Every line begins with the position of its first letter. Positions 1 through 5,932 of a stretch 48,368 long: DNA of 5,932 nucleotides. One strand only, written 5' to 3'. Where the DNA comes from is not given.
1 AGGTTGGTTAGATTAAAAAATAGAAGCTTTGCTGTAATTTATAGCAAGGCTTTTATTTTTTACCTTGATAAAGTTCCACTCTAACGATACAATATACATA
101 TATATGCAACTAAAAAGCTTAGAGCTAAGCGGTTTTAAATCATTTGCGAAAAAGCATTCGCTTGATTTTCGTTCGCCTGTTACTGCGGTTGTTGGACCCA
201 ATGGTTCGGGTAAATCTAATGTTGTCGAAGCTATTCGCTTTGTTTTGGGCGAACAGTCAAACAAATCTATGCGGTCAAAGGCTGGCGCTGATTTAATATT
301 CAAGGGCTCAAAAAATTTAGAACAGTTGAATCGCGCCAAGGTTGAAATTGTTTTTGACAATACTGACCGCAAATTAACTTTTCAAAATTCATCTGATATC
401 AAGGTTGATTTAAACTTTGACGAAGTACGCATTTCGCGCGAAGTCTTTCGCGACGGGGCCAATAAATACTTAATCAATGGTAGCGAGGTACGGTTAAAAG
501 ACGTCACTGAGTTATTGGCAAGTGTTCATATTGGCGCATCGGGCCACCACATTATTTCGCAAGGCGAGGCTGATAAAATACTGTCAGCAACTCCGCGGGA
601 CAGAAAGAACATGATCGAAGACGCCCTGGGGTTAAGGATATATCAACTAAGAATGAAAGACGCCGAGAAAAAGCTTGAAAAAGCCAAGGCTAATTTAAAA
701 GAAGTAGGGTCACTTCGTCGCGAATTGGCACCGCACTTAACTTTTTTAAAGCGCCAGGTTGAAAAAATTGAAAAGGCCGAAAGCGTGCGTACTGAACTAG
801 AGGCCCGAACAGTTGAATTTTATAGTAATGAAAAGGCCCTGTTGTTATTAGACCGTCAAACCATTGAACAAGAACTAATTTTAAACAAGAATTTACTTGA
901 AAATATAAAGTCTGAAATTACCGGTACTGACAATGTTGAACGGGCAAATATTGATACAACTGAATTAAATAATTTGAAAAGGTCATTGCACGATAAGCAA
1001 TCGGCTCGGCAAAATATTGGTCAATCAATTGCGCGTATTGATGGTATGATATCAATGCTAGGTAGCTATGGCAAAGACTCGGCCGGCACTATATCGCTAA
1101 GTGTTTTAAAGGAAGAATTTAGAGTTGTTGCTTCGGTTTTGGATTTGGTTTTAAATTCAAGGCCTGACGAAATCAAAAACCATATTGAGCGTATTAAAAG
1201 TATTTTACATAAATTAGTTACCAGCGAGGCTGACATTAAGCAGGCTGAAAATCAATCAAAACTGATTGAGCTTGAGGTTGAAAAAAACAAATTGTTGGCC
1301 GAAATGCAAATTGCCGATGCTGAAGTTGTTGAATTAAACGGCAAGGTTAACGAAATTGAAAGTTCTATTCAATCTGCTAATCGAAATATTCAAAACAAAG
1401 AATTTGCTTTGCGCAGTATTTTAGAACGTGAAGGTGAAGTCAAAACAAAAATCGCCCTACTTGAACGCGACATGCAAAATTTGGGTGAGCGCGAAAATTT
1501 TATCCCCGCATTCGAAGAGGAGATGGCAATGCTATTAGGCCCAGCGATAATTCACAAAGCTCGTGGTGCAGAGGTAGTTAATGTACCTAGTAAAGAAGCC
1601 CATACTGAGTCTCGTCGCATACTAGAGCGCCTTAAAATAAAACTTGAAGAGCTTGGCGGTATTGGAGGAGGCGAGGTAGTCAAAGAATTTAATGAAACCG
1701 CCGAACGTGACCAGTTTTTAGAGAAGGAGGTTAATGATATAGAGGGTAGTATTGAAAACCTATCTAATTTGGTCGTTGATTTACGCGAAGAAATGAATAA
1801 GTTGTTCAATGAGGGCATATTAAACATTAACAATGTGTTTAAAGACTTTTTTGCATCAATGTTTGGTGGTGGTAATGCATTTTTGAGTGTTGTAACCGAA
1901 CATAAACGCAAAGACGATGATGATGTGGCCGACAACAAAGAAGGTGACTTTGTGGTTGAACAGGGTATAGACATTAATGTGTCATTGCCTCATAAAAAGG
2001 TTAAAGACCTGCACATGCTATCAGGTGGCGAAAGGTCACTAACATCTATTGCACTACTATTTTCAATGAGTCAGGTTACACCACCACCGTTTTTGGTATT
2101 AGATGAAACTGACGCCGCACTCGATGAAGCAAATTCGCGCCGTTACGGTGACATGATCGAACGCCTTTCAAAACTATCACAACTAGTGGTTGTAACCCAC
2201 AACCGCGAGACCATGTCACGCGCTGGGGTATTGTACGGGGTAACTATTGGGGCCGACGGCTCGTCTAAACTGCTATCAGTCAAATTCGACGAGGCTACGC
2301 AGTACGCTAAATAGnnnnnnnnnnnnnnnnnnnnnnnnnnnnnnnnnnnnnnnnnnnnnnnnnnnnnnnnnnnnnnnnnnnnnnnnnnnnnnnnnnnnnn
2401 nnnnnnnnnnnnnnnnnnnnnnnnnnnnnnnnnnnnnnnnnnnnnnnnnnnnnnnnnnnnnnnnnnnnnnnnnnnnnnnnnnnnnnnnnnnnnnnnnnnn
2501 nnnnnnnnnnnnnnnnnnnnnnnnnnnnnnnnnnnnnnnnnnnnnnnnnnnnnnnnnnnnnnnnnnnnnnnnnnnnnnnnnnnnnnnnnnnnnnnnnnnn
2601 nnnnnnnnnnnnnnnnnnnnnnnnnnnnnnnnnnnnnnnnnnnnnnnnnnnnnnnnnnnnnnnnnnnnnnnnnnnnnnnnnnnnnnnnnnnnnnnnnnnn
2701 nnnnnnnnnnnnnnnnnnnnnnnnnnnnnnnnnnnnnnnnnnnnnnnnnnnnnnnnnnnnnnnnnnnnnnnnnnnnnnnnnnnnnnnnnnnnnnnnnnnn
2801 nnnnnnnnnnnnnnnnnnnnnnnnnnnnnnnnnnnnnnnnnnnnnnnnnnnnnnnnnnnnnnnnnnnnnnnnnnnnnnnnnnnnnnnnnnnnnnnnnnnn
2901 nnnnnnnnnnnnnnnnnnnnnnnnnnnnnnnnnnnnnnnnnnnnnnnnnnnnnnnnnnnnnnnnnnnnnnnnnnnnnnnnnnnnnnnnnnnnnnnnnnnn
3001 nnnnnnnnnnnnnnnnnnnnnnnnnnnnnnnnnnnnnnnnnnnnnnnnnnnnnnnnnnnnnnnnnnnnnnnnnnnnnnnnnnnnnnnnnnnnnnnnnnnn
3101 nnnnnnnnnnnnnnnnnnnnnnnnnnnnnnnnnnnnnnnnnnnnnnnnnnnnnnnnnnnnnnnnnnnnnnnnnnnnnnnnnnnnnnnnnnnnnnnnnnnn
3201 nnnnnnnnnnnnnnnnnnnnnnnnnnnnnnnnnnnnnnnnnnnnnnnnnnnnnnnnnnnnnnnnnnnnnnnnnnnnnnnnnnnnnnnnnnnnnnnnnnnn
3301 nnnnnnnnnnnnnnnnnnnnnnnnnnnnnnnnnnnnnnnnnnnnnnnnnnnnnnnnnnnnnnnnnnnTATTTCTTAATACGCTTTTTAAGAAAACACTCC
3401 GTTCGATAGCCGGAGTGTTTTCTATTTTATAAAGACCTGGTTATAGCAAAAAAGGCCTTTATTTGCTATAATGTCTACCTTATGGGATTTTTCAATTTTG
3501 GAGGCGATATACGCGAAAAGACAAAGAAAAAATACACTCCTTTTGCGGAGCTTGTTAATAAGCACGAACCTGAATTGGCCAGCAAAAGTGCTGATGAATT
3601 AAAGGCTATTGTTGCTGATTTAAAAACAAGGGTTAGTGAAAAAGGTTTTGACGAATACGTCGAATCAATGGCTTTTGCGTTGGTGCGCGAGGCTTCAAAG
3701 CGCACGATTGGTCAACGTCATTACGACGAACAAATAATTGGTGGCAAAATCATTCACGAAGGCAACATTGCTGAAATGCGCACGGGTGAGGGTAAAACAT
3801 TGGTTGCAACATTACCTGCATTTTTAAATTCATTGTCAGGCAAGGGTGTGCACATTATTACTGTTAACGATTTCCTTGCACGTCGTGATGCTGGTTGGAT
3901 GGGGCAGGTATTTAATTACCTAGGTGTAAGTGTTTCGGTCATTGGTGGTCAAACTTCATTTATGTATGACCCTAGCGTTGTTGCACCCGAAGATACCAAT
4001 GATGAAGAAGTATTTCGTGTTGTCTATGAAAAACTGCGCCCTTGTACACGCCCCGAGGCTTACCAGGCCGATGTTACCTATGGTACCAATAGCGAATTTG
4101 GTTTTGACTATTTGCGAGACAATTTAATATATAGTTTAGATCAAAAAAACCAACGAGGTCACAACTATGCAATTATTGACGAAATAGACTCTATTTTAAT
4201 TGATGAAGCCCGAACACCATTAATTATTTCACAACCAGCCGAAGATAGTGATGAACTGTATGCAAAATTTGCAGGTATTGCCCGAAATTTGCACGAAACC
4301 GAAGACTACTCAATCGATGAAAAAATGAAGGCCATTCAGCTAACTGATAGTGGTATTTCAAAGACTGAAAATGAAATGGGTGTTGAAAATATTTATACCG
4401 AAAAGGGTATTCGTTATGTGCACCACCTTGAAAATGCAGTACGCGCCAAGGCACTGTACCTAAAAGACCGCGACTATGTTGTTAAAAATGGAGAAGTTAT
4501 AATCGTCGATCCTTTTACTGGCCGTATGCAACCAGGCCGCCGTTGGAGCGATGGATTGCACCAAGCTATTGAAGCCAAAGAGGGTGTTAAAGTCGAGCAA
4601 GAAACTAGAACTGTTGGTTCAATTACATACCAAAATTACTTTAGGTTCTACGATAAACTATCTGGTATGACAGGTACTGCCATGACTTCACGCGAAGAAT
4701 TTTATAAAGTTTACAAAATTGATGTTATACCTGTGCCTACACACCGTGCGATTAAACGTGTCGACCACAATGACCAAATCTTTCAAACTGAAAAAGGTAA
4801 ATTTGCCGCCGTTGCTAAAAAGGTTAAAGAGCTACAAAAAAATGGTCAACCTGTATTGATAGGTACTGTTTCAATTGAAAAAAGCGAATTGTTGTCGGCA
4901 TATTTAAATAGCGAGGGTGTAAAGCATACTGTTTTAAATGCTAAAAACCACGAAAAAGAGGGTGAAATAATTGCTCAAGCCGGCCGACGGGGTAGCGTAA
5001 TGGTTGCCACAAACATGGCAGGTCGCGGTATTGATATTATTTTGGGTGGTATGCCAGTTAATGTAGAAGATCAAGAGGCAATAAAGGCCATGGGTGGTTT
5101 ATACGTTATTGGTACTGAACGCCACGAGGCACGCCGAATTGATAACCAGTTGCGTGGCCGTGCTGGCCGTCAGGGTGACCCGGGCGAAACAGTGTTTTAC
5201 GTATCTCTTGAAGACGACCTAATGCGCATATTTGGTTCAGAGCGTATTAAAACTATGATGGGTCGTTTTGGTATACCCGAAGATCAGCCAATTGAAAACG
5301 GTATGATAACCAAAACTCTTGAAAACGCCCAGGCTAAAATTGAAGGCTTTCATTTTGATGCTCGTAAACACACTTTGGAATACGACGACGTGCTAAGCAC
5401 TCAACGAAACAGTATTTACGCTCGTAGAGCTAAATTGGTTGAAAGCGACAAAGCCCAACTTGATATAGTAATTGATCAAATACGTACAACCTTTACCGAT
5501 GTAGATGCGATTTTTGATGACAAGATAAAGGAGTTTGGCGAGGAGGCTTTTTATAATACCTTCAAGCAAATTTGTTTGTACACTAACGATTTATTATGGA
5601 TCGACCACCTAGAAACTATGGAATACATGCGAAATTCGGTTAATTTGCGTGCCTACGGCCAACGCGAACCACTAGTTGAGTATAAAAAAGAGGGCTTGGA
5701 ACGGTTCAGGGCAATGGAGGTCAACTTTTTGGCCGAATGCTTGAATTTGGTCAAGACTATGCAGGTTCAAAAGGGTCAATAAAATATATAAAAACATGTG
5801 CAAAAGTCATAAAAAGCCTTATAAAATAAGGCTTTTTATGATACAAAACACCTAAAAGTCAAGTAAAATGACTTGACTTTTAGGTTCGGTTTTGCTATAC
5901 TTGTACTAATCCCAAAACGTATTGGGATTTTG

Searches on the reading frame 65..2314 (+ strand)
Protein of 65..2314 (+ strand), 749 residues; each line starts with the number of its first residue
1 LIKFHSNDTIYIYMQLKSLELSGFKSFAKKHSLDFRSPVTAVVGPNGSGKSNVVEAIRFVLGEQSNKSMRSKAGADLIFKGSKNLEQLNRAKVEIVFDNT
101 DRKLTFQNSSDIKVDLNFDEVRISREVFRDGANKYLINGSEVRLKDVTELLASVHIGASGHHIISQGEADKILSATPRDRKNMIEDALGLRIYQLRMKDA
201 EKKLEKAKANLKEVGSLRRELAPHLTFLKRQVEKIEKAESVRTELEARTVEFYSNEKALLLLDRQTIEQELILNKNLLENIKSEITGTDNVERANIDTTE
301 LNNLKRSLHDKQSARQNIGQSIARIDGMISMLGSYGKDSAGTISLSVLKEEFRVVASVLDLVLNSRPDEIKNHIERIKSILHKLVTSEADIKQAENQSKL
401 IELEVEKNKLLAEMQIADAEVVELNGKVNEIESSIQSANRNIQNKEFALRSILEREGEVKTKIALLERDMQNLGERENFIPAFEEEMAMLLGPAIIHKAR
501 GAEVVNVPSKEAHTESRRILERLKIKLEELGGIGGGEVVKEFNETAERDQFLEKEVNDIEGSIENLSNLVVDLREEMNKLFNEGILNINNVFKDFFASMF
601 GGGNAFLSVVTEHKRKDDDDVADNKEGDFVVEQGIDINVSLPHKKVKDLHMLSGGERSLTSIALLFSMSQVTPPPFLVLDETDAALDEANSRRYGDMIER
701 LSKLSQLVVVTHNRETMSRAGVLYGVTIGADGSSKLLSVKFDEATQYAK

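Call 5: search_protein_families(library=pfam, proteins=[window:65-2314:+], max_evalue=0.01)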
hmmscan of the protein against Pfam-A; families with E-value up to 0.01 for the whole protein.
window:65-2314:+ (749 aa): 8 families
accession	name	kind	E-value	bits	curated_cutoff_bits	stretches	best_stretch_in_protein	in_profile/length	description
PF02463.25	SMC_N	-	3.9e-65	219.8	40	1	16-733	2-218/220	RecF/RecN/SMC N terminal domain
PF13476.12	AAA_23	-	3.1e-19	70.9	27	1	18-245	1-193/201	AAA domain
PF13175.12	AAA_15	-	5e-13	49.8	32.1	1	14-370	1-239/374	AAA ATPase domain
PF13304.12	AAA_21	-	6.3e-13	49.9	27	2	39-135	1-130/304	AAA domain, putative AbiEii toxin, Type IV TA system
PF13555.12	AAA_29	-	4.2e-06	26.9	27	1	16-65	1-50/61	P-loop containing region of AAA domain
PF00005.33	ABC_tran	-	9.4e-06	26.7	25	0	38-139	12-80/137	ABC transporter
PF13514.12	AAA_27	-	0.00013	22.1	22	1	14-59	1-48/206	AAA domain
PF23219.2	LAMB1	-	0.0017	18.6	26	1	354-408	90-144/155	LAMB1-4 helical domain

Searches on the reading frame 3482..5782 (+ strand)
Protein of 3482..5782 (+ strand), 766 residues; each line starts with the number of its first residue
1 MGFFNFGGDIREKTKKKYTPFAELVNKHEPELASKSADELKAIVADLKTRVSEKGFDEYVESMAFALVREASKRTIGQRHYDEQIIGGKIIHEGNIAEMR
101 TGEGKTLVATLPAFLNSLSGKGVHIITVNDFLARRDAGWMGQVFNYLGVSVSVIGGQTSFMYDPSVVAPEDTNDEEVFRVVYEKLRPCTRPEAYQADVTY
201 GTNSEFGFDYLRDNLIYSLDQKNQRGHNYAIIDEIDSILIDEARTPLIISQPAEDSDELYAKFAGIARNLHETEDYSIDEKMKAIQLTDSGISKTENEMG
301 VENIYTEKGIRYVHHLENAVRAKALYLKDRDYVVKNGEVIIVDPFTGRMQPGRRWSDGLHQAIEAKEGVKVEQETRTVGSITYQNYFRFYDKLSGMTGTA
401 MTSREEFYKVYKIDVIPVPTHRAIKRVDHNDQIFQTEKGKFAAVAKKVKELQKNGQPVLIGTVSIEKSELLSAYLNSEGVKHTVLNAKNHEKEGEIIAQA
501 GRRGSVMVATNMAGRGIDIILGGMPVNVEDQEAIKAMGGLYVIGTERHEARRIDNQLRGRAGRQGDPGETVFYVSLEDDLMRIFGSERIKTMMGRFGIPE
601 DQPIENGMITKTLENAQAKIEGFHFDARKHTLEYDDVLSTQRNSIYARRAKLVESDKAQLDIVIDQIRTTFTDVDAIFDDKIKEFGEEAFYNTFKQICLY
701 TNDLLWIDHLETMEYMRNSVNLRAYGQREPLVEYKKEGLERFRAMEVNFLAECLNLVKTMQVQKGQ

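Call 5: search_protein_families(library=pfam, proteins=[window:3482-5782:+], max_evalue=0.01)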
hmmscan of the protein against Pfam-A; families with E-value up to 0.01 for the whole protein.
window:3482-5782:+ (766 aa): 6 families
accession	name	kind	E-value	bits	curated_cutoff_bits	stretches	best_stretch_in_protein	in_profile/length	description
PF07517.20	SecA_DEAD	-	2.5e-111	372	24.6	1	9-407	7-289/290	SecA DEAD-like domain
PF21090.3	P-loop_SecA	-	1.2e-79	267.1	27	2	424-525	2-103/205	SecA P-loop domain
PF01043.26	SecA_PP_bind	-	5.4e-40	136.8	23.5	1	256-364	2-110/110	SecA preprotein cross-linking domain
PF07516.18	SecA_SW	-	1.4e-38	133.4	26.7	2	603-671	1-68/200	SecA Wing and Scaffold domain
PF00271.37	Helicase_C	-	3.3e-06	27.8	23.5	1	445-565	7-110/110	Helicase conserved C-terminal domain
PF00270.35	DEAD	-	0.0015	18.7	26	0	95-157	17-83/167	DEAD/DEAH box helicase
